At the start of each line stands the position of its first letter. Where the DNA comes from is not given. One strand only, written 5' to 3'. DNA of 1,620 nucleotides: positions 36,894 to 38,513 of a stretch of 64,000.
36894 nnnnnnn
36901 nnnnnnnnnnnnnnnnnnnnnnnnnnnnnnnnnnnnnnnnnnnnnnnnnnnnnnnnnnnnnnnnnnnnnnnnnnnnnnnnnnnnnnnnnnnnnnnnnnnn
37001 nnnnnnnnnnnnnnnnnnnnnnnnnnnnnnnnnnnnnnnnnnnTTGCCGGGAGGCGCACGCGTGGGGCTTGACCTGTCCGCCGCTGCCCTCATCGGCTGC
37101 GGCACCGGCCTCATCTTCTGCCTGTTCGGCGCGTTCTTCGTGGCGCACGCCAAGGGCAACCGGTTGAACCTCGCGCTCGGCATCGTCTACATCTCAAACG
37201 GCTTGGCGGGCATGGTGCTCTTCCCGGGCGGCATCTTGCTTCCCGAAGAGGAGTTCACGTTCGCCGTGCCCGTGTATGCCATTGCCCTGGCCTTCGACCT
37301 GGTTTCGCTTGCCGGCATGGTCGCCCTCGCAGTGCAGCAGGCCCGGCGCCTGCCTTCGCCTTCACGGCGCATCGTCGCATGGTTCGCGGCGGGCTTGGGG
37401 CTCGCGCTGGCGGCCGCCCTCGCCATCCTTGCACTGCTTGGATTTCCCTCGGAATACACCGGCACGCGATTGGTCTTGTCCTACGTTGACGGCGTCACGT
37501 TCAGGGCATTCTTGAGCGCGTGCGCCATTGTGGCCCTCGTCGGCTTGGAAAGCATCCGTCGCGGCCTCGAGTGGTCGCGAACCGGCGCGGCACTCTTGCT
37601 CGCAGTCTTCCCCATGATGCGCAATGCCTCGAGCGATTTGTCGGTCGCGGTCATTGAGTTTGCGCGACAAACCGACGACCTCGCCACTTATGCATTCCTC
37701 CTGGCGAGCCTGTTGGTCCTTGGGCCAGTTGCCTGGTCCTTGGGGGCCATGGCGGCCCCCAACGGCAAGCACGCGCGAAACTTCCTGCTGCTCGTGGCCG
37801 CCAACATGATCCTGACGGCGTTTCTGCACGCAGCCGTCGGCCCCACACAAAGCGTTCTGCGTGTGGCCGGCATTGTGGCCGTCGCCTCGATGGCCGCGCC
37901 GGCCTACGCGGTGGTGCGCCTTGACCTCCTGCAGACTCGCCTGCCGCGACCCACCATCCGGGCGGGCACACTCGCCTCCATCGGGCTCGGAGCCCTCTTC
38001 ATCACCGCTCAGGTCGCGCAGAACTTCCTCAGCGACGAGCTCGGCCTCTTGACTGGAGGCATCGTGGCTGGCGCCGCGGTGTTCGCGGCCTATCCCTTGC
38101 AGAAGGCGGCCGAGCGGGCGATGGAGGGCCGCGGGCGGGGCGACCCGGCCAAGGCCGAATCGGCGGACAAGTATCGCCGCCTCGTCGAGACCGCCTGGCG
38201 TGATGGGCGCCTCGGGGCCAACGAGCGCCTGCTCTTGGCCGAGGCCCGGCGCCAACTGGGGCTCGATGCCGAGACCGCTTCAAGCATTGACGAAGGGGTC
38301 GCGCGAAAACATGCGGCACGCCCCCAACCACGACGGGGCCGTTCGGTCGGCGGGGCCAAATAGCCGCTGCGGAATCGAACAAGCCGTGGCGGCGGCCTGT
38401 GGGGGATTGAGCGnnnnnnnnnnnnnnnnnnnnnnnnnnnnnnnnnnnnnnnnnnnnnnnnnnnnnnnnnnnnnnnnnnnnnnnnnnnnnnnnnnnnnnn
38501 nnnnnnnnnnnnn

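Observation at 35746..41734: Three tandem paralogs of an unassigned ~11-TM membrane protein, coupled to an ACT protein and an amino-acid permease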

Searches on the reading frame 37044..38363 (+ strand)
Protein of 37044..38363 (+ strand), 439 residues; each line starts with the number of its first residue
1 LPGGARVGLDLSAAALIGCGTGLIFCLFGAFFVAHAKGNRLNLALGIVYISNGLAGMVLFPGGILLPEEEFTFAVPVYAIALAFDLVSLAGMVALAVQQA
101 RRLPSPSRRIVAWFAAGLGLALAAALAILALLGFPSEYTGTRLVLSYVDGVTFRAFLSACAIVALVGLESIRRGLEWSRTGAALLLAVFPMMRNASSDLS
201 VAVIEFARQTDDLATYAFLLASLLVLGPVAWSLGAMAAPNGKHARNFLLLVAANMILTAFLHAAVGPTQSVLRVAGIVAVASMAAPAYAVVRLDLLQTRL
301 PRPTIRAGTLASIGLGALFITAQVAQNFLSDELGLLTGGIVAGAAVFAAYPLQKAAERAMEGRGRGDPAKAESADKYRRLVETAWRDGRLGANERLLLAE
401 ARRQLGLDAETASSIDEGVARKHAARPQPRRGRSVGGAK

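Call 3: search_protein_families(library=pfam, proteins=[window:37044-38363:+], max_evalue=1)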
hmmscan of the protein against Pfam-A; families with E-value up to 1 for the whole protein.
window:37044-38363:+ (439 aa): 1 family
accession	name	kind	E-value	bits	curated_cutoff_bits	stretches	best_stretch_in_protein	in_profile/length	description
PF12271.14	Chs7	-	0.16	11.8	25.1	1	102-182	107-186/287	Chitin synthase export chaperone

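Call 4: search_protein_families(library=ncbifam, proteins=[window:37044-38363:+], max_evalue=1)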
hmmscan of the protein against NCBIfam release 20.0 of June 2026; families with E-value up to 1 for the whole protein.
window:37044-38363:+ (439 aa): 1 family
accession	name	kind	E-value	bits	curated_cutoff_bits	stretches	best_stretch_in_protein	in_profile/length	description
NF033229.1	small_MgtR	equivalog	0.008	16.1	35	1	208-226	3-21/30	protein MgtR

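Call 8: find_homologous_proteins(query=window:37044-38363:+, max_evalue=0.001)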
Query window:37044-38363:+ (439 aa): 27 proteins with E <= 0.001 among 8000 candidates.
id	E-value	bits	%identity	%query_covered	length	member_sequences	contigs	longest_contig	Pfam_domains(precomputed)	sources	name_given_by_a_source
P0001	7.5e-266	900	100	99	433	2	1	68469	-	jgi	jgi:hypothetical protein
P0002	1.9e-172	592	70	97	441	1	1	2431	-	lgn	-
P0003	6.4e-170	584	70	96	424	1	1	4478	-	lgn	-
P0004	2.3e-58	216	67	36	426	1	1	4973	-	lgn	-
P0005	8.8e-57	211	40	96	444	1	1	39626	-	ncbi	ncbi:MAG: hypothetical protein ACYC2H_04465 [Thermoplasmatota archaeon]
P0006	5.2e-55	205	38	95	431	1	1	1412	-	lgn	-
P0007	8.9e-55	205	40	92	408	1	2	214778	-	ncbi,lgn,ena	ncbi:MAG: hypothetical protein AABX89_02185 [Candidatus Thermoplasmatota archaeon]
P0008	9.0e-52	195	37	97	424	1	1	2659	-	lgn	-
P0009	2.5e-51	193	66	34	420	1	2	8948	-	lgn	-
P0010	2.6e-51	193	41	89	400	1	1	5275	-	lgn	-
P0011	1.4e-49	187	58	36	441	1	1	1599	-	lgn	-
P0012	8.1e-48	182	38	96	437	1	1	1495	-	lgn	-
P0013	1.0e-46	178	37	95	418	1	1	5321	-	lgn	-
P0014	3.1e-46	176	53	49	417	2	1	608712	-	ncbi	-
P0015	3.6e-46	176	39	95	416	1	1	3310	-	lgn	-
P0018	2.2e-43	167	62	33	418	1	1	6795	-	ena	-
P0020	1.9e-37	147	60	34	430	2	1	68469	-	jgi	jgi:hypothetical protein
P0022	3.3e-29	120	47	42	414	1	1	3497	-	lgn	-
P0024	1.1e-23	102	57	25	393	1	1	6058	-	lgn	-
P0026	3.0e-22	97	56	26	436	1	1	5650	-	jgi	jgi:hypothetical protein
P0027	2.7e-19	88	36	44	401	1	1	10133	-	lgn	-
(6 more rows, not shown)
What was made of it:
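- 35780..37072 (+): P1, a 430-aa family member. Nine-helix bundle about nt 35810-36664, conserved TM10-TM11 hairpin 36704-36871, type-B tail 36890-37063. JGI called the same gene (P0020, call 8).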

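Call 10: find_encoding_contigs(protein=P0007, flank=10000, max_places=3)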
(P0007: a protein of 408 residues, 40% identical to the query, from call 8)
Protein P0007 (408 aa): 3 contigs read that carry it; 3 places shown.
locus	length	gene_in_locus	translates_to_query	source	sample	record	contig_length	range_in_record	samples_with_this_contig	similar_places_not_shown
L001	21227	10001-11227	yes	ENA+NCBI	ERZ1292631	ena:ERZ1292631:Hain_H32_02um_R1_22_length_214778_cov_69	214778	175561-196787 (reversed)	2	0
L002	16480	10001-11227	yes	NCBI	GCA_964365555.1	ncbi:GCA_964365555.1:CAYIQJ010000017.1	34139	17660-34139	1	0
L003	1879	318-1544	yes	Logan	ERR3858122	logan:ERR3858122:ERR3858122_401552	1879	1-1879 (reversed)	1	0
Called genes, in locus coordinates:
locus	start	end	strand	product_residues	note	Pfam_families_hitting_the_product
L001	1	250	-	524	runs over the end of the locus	PF02518:HATPase_c (faint), PF13589:HATPase_c_3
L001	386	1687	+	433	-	PF00145:DNA_methylase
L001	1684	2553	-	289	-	-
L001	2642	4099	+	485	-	PF02976:MutH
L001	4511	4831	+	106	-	PF00570:HRDC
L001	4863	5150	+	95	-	-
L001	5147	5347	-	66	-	-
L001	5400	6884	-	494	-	PF01979:Amidohydro_1, PF12890:DHOase (weak), PF07969:Amidohydro_3 (weak)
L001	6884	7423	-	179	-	-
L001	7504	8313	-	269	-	PF08704:GCD14, PF01135:PCMT, PF13649:Methyltransf_25 (weak)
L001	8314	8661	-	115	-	PF01920:Prefoldin_2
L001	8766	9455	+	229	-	PF04967:HTH_10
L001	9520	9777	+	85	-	PF13237:Fer4_10 (weak), PF12838:Fer4_7, PF13187:Fer4_9 (weak), PF12797:Fer4_2 (weak), PF12837:Fer4_6 (weak), PF13237:Fer4_10 (weak), PF00037:Fer4, PF12838:Fer4_7 (weak), +3 more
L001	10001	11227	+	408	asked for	-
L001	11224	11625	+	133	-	PF21631:A9CJY8-like_N, PF13840:ACT_7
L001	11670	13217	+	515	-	PF00324:AA_permease, PF13520:AA_permease_2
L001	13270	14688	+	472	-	PF00324:AA_permease, PF13520:AA_permease_2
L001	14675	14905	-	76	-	-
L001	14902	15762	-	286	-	PF00510:COX3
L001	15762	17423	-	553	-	PF00115:COX1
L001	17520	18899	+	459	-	PF00116:COX2 (weak)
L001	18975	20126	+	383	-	PF07995:GSDH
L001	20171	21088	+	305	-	PF02931:Neur_chan_LBD (faint)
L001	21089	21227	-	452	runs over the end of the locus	PF01336:tRNA_anti-codon, PF00152:tRNA-synt_2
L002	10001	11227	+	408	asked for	-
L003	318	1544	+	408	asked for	-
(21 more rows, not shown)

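Call 11: find_encoding_contigs(protein=P0014, flank=10000, max_places=3)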
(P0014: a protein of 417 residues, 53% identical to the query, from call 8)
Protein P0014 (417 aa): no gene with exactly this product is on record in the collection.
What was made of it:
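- Tried and rejected: Its position could not be looked up (call 11).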

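Call 12: find_encoding_contigs(protein=P0005, flank=10000, max_places=3)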
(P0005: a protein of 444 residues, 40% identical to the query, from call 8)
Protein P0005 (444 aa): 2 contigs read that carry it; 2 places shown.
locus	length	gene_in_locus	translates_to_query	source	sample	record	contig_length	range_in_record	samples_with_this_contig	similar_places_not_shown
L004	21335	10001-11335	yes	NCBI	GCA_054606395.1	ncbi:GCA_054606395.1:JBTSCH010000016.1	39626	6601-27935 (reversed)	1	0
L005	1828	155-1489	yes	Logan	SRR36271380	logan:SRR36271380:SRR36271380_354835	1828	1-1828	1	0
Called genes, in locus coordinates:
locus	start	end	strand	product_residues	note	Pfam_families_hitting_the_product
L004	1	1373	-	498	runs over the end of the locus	PF12890:DHOase (weak), PF01979:Amidohydro_1, PF07969:Amidohydro_3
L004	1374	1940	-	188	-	-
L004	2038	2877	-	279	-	PF08704:GCD14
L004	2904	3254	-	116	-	PF01920:Prefoldin_2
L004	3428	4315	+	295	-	PF09818:ABC_ATPase (faint), PF00005:ABC_tran, PF02463:SMC_N (weak), PF00004:AAA (faint), PF13304:AAA_21 (faint)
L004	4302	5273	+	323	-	PF13531:SBP_bac_11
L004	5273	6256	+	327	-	PF00528:BPD_transp_1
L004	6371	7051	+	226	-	-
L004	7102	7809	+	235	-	PF04967:HTH_10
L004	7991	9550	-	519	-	PF01553:Acyltransferase, PF19277:GPAT_C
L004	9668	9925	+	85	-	PF13237:Fer4_10 (weak), PF12838:Fer4_7, PF13187:Fer4_9 (weak), PF12797:Fer4_2 (weak), PF12837:Fer4_6 (weak), PF13237:Fer4_10 (weak), PF00037:Fer4, PF12838:Fer4_7 (weak), +4 more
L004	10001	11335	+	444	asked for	-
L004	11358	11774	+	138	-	PF21631:A9CJY8-like_N (weak), PF13840:ACT_7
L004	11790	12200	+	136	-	PF21631:A9CJY8-like_N, PF13840:ACT_7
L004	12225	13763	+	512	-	PF00324:AA_permease, PF13520:AA_permease_2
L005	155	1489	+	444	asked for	-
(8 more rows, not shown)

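Call 21: search_solved_structures(query=A3, max_evalue=10, show_alignments=3)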
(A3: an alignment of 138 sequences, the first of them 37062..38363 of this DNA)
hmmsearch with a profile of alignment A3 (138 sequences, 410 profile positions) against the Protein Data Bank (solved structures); distinct sequences matched with E-value up to 10: 45.
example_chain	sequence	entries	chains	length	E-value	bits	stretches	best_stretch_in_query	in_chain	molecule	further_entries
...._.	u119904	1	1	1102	0.00034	23.1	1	17-200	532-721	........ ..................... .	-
4bm5_A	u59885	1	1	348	0.00046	22.6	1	353-399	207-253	SIMILAR TO CHLOROPLAST INNER MEMBRANE PROTEIN TIC110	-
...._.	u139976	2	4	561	0.014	17.7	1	36-164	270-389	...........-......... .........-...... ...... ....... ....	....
9emb_A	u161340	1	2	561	0.014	17.7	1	36-164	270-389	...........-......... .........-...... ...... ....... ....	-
8xx8_A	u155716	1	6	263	0.074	15.4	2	133-260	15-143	Rhodopsin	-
5azb_A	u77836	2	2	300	0.087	15.1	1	25-95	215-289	Prolipoprotein diacylglyceryl transferase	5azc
5a63_C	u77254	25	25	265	0.099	15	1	36-241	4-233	Gamma-secretase subunit APH-1A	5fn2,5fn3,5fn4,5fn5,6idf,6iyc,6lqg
8oqy_C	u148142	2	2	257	0.14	14.5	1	35-244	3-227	Gamma-secretase subunit APH-1B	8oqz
9qqs_A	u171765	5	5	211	0.17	14.2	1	15-152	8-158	Modulator of smoothened protein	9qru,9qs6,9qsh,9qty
2maw_A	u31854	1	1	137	0.24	13.7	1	83-274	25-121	Neuronal acetylcholine receptor subunit alpha-7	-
4tl3_A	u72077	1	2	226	0.36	13.1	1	75-221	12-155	Anabaena sensory rhodopsin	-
2m3g_A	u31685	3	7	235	0.4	13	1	75-221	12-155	Anabaena Sensory Rhodopsin | Bacteriorhodopsin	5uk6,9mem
7sf8_A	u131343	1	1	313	0.41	12.9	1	39-158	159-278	Isoform 2 of Adhesion G-protein coupled receptor G1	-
1xio_A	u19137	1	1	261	0.54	12.5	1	75-221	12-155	ANABAENA SENSORY RHODOPSIN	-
7rug_A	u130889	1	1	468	0.7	12.2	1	14-219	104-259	Serine incorporator 3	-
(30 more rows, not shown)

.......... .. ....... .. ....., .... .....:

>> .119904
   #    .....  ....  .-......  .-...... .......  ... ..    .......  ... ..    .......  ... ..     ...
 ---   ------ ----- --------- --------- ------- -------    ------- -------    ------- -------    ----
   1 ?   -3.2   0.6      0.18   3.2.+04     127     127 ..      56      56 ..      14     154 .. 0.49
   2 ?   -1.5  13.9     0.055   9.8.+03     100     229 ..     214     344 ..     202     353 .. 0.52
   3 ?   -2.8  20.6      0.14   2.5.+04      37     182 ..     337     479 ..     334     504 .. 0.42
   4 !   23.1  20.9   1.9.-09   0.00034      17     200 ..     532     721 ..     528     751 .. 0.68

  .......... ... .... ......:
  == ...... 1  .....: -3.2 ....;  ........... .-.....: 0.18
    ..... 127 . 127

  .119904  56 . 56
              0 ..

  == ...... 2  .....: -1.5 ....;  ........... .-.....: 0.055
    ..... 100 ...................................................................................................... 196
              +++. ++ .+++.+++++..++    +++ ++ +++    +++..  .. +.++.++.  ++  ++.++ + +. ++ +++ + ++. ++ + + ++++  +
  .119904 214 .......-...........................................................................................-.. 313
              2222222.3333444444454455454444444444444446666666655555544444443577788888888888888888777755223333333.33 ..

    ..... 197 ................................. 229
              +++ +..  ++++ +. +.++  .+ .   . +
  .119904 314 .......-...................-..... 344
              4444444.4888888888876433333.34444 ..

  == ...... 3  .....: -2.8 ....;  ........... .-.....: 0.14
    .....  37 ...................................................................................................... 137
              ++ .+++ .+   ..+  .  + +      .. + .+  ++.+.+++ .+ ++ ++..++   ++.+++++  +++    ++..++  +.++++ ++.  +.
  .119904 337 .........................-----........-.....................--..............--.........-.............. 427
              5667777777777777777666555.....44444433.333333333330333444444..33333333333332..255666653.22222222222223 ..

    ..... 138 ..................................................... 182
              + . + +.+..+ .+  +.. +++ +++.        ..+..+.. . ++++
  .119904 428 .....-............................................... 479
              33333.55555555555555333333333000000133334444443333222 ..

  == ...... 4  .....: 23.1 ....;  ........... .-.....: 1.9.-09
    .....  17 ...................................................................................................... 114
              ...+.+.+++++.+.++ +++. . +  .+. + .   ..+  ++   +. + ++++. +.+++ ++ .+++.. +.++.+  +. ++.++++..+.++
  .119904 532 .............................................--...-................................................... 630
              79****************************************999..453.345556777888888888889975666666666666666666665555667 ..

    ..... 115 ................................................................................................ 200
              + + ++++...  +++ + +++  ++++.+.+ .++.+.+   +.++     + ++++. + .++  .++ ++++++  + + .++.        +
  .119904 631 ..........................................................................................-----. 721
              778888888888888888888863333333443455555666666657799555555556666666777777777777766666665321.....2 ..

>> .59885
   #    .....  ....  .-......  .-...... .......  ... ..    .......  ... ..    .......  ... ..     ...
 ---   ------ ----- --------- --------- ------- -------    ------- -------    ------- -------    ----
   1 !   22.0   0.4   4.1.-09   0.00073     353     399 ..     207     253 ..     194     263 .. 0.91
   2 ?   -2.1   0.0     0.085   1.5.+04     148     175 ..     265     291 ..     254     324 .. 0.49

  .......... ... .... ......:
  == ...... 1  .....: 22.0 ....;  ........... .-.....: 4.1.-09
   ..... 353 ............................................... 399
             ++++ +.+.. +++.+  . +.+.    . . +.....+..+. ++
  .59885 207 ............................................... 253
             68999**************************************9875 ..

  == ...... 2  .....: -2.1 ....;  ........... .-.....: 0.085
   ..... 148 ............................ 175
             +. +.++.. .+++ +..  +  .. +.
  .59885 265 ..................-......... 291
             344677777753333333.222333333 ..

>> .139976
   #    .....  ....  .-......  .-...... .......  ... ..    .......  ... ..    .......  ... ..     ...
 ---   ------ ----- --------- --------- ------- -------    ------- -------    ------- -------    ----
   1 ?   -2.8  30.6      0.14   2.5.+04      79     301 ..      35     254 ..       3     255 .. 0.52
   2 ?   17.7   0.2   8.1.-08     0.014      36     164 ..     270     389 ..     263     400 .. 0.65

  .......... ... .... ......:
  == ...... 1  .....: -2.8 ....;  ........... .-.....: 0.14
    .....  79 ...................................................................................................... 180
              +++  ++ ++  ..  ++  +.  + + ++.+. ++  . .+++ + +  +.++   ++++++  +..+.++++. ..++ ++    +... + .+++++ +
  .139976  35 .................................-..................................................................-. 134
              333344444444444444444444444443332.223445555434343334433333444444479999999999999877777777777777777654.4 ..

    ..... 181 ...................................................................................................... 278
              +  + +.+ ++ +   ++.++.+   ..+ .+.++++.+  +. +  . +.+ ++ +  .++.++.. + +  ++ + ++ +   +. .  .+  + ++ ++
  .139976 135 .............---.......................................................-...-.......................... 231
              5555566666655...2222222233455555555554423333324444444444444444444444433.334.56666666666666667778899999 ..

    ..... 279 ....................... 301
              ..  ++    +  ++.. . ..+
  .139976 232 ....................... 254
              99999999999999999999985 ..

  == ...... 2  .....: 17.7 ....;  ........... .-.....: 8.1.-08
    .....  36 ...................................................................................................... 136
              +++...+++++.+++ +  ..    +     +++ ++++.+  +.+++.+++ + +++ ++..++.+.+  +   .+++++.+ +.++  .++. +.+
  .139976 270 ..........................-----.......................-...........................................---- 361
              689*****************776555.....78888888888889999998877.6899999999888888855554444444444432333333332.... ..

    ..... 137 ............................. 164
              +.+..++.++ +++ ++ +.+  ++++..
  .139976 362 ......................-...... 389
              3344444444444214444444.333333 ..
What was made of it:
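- On Known transporter or channel families (APC/LeuT, MFS, DMT, LysE/RhtB, MscS and others): The EmbA hit at E 3e-4 carries a bias score of 20.9 out of 23.1 bits and was rejected (call 21).
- Tried and rejected: The PDB profile hit to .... (E 3e-4) is a compositional artefact, with a bias score of 20.9 out of 23.1 bits (call 21).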

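Call 23: find_related_loci(query=A3, collection=genome_contigs, flank=7000)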
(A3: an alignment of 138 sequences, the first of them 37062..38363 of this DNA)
Query A3 (433 aa) in genome_contigs; peptide patterns used: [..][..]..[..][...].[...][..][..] (x = any residue, [..] = any of these).
59 stretches matched a pattern; 11 encode a relative of the query (tblastn E <= 1e-3); 11 distinct loci.
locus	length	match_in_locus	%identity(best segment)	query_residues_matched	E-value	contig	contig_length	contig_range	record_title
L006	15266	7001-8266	40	3-425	4e-60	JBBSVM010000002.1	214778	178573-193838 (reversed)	MAG: Thermoplasmatota archaeon isolate H32-bin033_1 H32_bin033_1_000000000002, whole genome shotgun sequence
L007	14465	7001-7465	44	270-424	4e-25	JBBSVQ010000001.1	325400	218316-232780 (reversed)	MAG: Thermoplasmatota archaeon isolate H32-bin038_1 H32_bin038_1_000000000001, whole genome shotgun sequence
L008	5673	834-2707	44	218-430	1e-21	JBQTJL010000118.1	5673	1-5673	MAG: Methanobacteriota archaeon isolate SAR81 c_000000081218, whole genome shotgun sequence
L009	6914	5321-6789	44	214-422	1e-18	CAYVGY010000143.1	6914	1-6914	MAG TPA_asm: uncultured Halobacteriales archaeon isolate binchicken_co125_887 genome assembly, contig: NODE_21866_length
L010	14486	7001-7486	40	264-419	2e-18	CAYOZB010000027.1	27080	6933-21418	MAG TPA_asm: uncultured Halobacteriales archaeon isolate SRP136066_co1_251 genome assembly, contig: NODE_1511_length_270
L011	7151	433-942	39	270-423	3e-17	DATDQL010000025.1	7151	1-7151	MAG TPA_asm: Thermoplasmatota archaeon isolate SMAG_U7947 k141_596020, whole genome shotgun sequence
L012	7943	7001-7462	39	270-425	3e-16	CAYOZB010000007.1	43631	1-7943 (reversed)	MAG TPA_asm: uncultured Halobacteriales archaeon isolate SRP136066_co1_251 genome assembly, contig: NODE_598_length_4363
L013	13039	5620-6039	42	286-420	4e-16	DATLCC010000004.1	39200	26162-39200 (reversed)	MAG TPA_asm: Thermoplasmatota archaeon isolate SMAG_U14314 k141_5235595, whole genome shotgun sequence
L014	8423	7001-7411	43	281-423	6e-12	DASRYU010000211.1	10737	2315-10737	MAG TPA_asm: Thermoplasmatota archaeon isolate SMAG_U13571 k141_110747, whole genome shotgun sequence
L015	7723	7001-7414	36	281-413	2e-11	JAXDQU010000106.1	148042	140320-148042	MAG: Thermoplasmata archaeon isolate BP_742 scaffold_4760824, whole genome shotgun sequence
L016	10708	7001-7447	35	281-426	2e-9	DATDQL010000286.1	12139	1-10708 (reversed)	MAG TPA_asm: Thermoplasmatota archaeon isolate SMAG_U7947 k141_1669365, whole genome shotgun sequence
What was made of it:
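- Every named source is a Thermoplasmatota-type archaeal MAG (calls 8, 23).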
